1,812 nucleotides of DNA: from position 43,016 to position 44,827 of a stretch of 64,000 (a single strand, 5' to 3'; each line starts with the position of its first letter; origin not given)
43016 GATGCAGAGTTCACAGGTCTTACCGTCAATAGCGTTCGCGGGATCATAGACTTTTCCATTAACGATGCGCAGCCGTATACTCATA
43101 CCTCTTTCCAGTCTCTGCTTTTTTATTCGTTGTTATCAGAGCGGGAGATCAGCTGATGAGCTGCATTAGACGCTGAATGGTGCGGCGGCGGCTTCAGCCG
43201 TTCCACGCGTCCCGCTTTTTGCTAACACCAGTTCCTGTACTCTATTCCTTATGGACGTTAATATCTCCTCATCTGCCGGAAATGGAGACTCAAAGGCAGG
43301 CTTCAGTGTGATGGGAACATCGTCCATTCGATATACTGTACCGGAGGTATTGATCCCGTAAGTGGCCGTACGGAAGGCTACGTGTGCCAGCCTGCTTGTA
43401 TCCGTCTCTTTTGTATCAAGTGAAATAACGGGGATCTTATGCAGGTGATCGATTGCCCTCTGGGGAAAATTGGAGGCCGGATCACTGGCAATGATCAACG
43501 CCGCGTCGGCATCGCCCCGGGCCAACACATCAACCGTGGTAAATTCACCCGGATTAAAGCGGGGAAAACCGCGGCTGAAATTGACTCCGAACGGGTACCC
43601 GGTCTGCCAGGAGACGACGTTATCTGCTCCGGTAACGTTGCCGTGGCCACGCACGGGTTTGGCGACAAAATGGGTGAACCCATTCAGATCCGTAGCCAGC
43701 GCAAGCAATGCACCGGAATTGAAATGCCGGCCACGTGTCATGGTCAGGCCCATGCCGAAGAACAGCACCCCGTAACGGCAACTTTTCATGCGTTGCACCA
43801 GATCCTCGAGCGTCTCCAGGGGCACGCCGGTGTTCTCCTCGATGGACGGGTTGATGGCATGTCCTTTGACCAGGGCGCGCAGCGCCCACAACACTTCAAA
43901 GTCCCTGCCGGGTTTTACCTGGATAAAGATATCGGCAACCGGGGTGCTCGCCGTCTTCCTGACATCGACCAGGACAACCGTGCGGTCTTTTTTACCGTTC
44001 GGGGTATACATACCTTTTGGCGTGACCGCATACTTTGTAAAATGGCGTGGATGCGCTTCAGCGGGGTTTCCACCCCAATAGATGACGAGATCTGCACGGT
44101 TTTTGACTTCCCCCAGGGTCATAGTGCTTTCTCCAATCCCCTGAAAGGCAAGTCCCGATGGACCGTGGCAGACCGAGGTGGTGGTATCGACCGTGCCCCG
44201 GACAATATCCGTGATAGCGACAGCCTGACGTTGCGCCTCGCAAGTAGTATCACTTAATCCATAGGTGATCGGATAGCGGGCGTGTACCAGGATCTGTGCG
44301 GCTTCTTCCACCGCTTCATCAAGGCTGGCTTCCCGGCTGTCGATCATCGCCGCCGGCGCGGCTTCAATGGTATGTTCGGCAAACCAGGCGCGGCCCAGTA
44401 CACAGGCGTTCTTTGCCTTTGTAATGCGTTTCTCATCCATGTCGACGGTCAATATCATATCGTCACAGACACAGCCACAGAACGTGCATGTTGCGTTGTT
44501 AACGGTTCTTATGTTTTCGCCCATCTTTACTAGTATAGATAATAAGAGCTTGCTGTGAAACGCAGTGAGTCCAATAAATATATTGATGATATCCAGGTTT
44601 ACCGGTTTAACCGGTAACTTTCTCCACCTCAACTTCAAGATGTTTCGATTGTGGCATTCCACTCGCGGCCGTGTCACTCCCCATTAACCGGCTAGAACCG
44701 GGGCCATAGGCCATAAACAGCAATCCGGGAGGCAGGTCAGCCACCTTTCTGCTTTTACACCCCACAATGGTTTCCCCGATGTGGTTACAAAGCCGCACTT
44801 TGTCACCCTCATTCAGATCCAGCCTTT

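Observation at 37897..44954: A second paralogous Fwd cluster keeps FwdD and the Mo/W-ligating cysteine and sits beside fdxA and fpr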

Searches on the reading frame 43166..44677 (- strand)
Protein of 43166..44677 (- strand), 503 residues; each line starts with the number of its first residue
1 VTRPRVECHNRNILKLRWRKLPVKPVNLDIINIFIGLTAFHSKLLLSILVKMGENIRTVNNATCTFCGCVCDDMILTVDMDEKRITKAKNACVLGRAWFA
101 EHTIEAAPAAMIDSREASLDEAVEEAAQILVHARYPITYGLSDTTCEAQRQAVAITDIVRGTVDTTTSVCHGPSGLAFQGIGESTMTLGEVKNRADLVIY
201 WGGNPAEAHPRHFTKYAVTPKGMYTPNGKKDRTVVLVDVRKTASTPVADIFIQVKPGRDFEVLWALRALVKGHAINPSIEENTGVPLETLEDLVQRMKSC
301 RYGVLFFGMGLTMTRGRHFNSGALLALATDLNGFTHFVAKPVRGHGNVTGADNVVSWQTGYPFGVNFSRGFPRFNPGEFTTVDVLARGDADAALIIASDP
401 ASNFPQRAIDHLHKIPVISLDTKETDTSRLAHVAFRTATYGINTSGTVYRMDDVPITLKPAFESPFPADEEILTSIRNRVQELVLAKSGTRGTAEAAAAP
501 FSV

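Call 3: search_protein_families(library=pfam, proteins=[window:43166-44677:-])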
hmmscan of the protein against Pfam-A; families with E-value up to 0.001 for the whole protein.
window:43166-44677:- (503 aa): 0 families

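Call 5: search_protein_families(library=ncbifam, proteins=[window:43166-44677:-])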
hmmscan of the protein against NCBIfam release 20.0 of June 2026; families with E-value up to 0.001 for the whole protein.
window:43166-44677:- (503 aa): 7 families
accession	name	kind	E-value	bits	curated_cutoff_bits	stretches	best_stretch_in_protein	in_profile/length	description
TIGR03129.1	one_C_dehyd_B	equivalog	1e-152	508.6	327.8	1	61-480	1-421/421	formylmethanofuran dehydrogenase subunit B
TIGR01591.1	Fdh-alpha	equivalog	9.2e-22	76.9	666.25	2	63-267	2-220/672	formate dehydrogenase subunit alpha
NF041323.1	Nitr_red_NasA_Halo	equivalog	1.2e-12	47.2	1000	2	186-278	145-230/673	assimilatory nitrate reductase NasA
TIGR01701.1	Fdhalpha-like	subfamily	3.9e-11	41.8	582.15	1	164-215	166-219/744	FdhF/YdeP family oxidoreductase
TIGR01553.1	formate-DH-alph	equivalog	1.2e-08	33.3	814.2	1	163-265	188-284/1009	formate dehydrogenase-N subunit alpha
NF047855.1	AssmNtatRedNasC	equivalog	7.8e-07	27.7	1100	1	185-297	172-276/708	assimilatory nitrate reductase catalytic subunit NasC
NF041513.1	formate_DH_Act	exception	1.2e-05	23.3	1400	1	165-266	181-276/1067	formate dehydrogenase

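Call 9: search_solved_structures(query=window:43169-44524:-, show_alignments=2)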
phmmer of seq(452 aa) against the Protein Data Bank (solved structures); distinct sequences matched with E-value up to 0.001: 18.
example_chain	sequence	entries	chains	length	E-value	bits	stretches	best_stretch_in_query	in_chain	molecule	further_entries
9sfi_Q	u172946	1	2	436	2.1e-116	392.2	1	7-432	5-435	Molybdopterin oxidoreductase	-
8rja_B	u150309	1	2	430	8.8e-114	383.6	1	8-430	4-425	Formylmethanofuran dehydrogenase subunit B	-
5t5i_B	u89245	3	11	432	2.8e-113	382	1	8-433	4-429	Tungsten formylmethanofuran dehydrogenase subunit B | Tungsten formylmethanofuran dehydrogenase subunit fwdB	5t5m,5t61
9sw6_J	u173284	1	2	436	8e-101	340.9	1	8-427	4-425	formylmethanofuran dehydrogenase subunit B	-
7bkb_H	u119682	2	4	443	2.2e-97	329.6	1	7-433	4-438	Formylmethanofuran dehydrogenase, subunit B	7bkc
6s6y_B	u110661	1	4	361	1.5e-13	53.3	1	59-436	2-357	Tungsten-containing formylmethanofuran dehydrogenase, subunit B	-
7bkb_D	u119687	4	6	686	2.7e-12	49.2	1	12-307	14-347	Formate dehydrogenase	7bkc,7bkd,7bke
1aa6_A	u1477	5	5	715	3.3e-11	45.6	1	106-216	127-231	FORMATE DEHYDROGENASE H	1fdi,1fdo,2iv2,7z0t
7qv7_S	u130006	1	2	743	1.1e-09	40.5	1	96-246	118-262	Hydrogen dependent carbon dioxide reductase subunit FdhF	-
8rqz_C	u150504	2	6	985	8.1e-09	37.7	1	10-219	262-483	Probable oxidoreductase YjgC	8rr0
9gzq_A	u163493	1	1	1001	8.4e-09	37.7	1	10-219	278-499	Probable oxidoreductase YjgC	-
1kqf_A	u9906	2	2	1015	1.8e-08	36.6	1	111-228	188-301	FORMATE DEHYDROGENASE, NITRATE-INDUCIBLE, MAJOR SUBUNIT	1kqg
9wxb_B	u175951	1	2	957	3.3e-06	29.2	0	107-164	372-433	Formate dehydrogenase alpha subunit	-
9vap_A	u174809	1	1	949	1.5e-05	27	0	111-215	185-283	Formate dehydrogenase molybdopterin-binding subunit FdhA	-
9t1s_L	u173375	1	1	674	3.9e-05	25.6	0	100-239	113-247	formate dehydrogenase (coenzyme F420)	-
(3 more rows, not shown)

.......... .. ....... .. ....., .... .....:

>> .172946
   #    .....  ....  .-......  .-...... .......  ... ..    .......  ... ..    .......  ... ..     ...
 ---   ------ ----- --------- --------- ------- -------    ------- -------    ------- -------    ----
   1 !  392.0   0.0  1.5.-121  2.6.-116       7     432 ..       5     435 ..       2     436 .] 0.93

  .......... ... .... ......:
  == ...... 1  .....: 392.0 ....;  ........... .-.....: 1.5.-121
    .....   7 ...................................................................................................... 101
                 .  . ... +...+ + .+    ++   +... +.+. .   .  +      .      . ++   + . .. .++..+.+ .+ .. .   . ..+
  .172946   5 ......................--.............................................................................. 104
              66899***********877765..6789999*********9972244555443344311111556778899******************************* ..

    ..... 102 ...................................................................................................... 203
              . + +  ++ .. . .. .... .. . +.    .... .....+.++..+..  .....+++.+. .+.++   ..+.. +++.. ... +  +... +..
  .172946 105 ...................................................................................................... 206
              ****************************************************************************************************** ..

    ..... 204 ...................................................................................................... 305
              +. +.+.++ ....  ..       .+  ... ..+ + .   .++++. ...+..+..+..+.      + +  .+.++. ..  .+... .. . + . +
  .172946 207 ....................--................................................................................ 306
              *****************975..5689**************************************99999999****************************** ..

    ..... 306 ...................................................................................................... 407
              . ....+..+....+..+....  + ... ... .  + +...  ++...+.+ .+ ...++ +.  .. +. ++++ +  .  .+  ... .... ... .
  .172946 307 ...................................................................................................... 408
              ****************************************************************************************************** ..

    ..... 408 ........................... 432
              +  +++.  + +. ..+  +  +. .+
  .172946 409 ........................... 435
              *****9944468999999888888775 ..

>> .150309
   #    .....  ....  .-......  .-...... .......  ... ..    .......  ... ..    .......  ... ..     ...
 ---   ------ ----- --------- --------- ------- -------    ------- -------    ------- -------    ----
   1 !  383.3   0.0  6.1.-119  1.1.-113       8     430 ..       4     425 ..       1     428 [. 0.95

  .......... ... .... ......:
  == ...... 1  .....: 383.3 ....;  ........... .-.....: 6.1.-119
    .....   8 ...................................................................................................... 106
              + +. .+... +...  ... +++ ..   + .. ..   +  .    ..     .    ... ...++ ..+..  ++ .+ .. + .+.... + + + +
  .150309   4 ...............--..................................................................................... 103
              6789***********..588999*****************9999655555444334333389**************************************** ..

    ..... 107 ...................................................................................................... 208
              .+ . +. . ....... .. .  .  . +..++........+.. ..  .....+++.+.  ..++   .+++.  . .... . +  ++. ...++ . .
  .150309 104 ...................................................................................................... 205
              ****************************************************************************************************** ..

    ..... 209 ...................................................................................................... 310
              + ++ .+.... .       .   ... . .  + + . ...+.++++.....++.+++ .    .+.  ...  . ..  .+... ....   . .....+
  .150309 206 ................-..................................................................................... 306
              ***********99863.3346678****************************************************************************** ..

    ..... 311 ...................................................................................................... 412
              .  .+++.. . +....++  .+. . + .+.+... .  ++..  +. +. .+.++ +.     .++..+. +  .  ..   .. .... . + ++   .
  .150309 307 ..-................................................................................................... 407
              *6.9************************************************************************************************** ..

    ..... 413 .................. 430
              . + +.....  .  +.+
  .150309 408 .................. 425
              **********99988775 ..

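Call 11: find_homologous_proteins(query=window:43169-44524:-)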
Query seq(452 aa) (452 aa): 7142 proteins with E <= 0.001 among 8000 candidates; the best 120 are listed.
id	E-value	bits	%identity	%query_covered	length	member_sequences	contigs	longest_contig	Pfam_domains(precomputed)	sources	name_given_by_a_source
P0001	0.0e+0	1032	100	100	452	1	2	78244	-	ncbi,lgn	ncbi:MAG: formylmethanofuran dehydrogenase subunit B [Gammaproteobacteria bacterium]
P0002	1.6e-263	892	85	99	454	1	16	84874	-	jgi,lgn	jgi:formylmethanofuran dehydrogenase subunit B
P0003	2.3e-263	891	85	99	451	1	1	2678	-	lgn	-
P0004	3.3e-262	888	85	99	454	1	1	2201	-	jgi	jgi:formylmethanofuran dehydrogenase subunit B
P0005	3.9e-262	887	83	100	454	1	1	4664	-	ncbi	-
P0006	5.9e-262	887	85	99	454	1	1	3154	-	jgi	-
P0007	7.3e-262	887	85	99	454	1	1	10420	-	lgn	-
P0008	1.9e-261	885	84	99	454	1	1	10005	-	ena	-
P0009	6.5e-261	883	85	99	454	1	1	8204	-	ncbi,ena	-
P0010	9.8e-261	883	82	100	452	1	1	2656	-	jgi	jgi:formylmethanofuran dehydrogenase subunit B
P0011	1.6e-260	882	84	99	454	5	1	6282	-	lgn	-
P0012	1.9e-260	882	84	99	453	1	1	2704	-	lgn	-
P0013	1.2e-259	879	82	99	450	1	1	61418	-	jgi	jgi:formylmethanofuran dehydrogenase subunit B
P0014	1.8e-259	879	84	99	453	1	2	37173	-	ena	-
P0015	3.4e-259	878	84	99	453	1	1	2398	-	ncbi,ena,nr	ncbi:MAG: formylmethanofuran dehydrogenase subunit B, partial [Gammaproteobacteria bacterium]|nr:for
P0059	1.1e-253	860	82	99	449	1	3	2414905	-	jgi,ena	-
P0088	5.2e-252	854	81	100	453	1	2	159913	-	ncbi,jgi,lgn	-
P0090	5.2e-252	854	81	97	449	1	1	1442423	-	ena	-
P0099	1.7e-251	852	82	99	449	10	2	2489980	-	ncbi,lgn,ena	-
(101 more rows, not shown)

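Call 15: find_encoding_contigs(protein=P0001, flank=10000, max_places=4)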
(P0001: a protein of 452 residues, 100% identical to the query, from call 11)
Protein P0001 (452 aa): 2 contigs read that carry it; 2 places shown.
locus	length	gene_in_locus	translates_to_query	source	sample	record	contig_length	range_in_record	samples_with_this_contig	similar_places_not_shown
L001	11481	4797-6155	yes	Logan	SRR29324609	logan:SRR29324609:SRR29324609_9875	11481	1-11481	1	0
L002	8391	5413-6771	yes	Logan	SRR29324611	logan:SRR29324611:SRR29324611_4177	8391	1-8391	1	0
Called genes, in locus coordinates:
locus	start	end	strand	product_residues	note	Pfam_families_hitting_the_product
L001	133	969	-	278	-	PF01874:CitG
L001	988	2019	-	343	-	PF02289:MCH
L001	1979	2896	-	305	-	PF09176:Mpt_N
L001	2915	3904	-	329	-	PF00288:GHMP_kinases_N, PF08544:GHMP_kinases_C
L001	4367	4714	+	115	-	PF01568:Molydop_binding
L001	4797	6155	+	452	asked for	-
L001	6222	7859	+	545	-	PF01979:Amidohydro_1 (faint), PF07969:Amidohydro_3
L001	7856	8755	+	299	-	PF01913:FTR, PF02741:FTR_C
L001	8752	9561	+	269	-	PF01493:GXGXG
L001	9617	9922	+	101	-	PF12797:Fer4_2 (faint), PF13237:Fer4_10 (faint), PF14697:Fer4_21 (faint), PF12838:Fer4_7 (weak), PF13187:Fer4_9 (weak), PF13484:Fer4_16 (faint), PF12837:Fer4_6 (weak), PF00037:Fer4 (weak)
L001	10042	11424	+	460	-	-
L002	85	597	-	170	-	PF08714:Fae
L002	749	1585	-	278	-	PF01874:CitG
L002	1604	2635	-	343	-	PF02289:MCH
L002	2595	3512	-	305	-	PF09176:Mpt_N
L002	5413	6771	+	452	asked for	-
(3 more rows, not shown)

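Call 16: find_encoding_contigs(protein=P0099, flank=10000, max_places=3)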
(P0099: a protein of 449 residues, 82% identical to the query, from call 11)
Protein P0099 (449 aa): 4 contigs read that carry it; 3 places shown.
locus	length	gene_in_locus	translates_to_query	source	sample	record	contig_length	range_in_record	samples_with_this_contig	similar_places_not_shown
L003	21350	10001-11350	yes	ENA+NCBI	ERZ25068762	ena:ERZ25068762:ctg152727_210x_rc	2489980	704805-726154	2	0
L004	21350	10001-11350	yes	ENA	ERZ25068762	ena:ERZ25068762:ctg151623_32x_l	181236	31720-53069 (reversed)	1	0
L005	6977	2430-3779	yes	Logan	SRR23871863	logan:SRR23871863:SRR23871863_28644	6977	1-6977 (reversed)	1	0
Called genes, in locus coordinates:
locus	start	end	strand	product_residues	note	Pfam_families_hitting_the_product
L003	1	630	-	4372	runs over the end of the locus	PF13517:FG-GAP_3 (faint), PF16184:Cadherin_3, PF01839:FG-GAP (weak), PF14312:FG-GAP_2 (faint), PF01839:FG-GAP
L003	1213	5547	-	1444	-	PF16184:Cadherin_3, PF01839:FG-GAP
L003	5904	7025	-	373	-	PF02655:ATP-grasp_3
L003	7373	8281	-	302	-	PF09176:Mpt_N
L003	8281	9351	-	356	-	PF00288:GHMP_kinases_N, PF08544:GHMP_kinases_C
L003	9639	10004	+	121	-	PF01568:Molydop_binding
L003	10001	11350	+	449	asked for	-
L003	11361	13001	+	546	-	PF01979:Amidohydro_1 (faint), PF07969:Amidohydro_3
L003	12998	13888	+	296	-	PF01913:FTR, PF02741:FTR_C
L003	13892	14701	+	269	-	PF01493:GXGXG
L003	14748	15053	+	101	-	PF12797:Fer4_2 (faint), PF13237:Fer4_10 (weak), PF14697:Fer4_21 (faint), PF12838:Fer4_7 (weak), PF13484:Fer4_16 (faint), PF12837:Fer4_6 (weak), PF00037:Fer4 (weak)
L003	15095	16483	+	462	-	PF07992:Pyr_redox_2 (weak)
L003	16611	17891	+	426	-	-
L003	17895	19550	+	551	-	PF07969:Amidohydro_3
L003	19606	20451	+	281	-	PF01913:FTR, PF02741:FTR_C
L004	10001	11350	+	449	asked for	-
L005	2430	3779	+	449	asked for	-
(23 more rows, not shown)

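Call 17: find_related_loci(query=P0001, collection=genome_contigs, flank=10000)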
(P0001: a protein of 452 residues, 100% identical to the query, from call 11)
Query P0001 (452 aa) in genome_contigs; peptide patterns used: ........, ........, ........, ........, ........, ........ (x = any residue, [..] = any of these).
599 stretches matched a pattern (row limit reached: there are more); 586 encode a relative of the query (tblastn E <= 1e-3); the best 80 are kept; 80 distinct loci.
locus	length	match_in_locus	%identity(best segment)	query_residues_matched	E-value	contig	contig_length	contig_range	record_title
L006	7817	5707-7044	83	1-446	0e+0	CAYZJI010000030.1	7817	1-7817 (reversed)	MAG TPA_asm: uncultured Enterobacteriaceae bacterium isolate SRP237561_co1_343 genome assembly, contig: NODE_18901_lengt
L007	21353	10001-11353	81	1-450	0e+0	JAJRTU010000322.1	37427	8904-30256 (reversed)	MAG: Gammaproteobacteria bacterium isolate Dive96_bin10.122 k141_4689036, whole genome shotgun sequence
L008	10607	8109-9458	82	1-449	0e+0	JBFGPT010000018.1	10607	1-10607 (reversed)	MAG: Gammaproteobacteria bacterium isolate Mix_sand04.2021.02.G.14 k141_1161322_length_10607_cov_7.0000, whole genome sh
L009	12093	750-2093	81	3-449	0e+0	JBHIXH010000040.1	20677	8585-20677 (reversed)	MAG: Gammaproteobacteria bacterium isolate MAG45 WDNA05_bin.28.strict_40, whole genome shotgun sequence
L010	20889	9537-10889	81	1-448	0e+0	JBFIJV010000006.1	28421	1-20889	MAG: Gammaproteobacteria bacterium isolate Mix_sand11.2021.09.Z.94 k141_396421_length_28421_cov_39.3155, whole genome sh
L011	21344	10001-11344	81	1-448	0e+0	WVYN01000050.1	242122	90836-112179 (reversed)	MAG: Gammaproteobacteria bacterium isolate CS3-C001 C_merged_R1_(paired)_contig_80286, whole genome shotgun sequence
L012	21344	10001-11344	81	1-448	0e+0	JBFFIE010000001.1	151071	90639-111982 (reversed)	MAG: Gammaproteobacteria bacterium isolate Mix_mud16.2022.02.52 k141_109182_length_151071_cov_14.9042, whole genome shot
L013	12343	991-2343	81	1-447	0e+0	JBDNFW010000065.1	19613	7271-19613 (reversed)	MAG: Gammaproteobacteria bacterium isolate concoct.158.ELB k141_1414470, whole genome shotgun sequence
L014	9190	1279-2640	80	1-451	0e+0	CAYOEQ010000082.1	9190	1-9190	MAG TPA_asm: uncultured Enterobacteriaceae bacterium isolate SRP109090_co1_82 genome assembly, contig: NODE_11520_length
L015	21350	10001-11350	83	1-449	0e+0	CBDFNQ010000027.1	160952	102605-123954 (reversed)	MAG: Gammaproteobacteria bacterium isolate 82f50fbc-aeb5-4c25-aad8-d745897ec859 genome assembly, contig: contig_27, whol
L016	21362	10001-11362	80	1-451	0e+0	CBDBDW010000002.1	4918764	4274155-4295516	MAG: Gammaproteobacteria bacterium isolate 554e3a7e-5989-4f2a-9094-f6ca052332fc genome assembly, contig: contig_2, whole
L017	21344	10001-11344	80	1-446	0e+0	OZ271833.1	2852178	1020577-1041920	MAG: Gammaproteobacteria bacterium isolate 2a44d175-53db-4dc9-9779-4eb4755af345 genome assembly, chromosome: 1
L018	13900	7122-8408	83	4-432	0e+0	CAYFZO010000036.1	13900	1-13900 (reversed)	MAG TPA_asm: uncultured Chromatiales bacterium isolate ERP110561_co1_55 genome assembly, contig: NODE_2767_length_13900_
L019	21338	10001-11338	80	1-446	0e+0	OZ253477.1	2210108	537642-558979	MAG: Gammaproteobacteria bacterium isolate cd91ca9d-c811-4c78-9398-bef48b39456d genome assembly, chromosome: 1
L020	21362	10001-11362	79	1-451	0e+0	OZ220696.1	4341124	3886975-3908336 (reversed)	MAG: Gammaproteobacteria bacterium isolate 0e11e2d6-1b48-4829-982c-b9eef2b3ec67 genome assembly, chromosome: 1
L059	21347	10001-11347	74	1-448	0e+0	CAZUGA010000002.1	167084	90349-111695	MAG TPA_asm: uncultured Methylococcaceae bacterium isolate binchicken_co46_509 genome assembly, contig: NODE_89_length_1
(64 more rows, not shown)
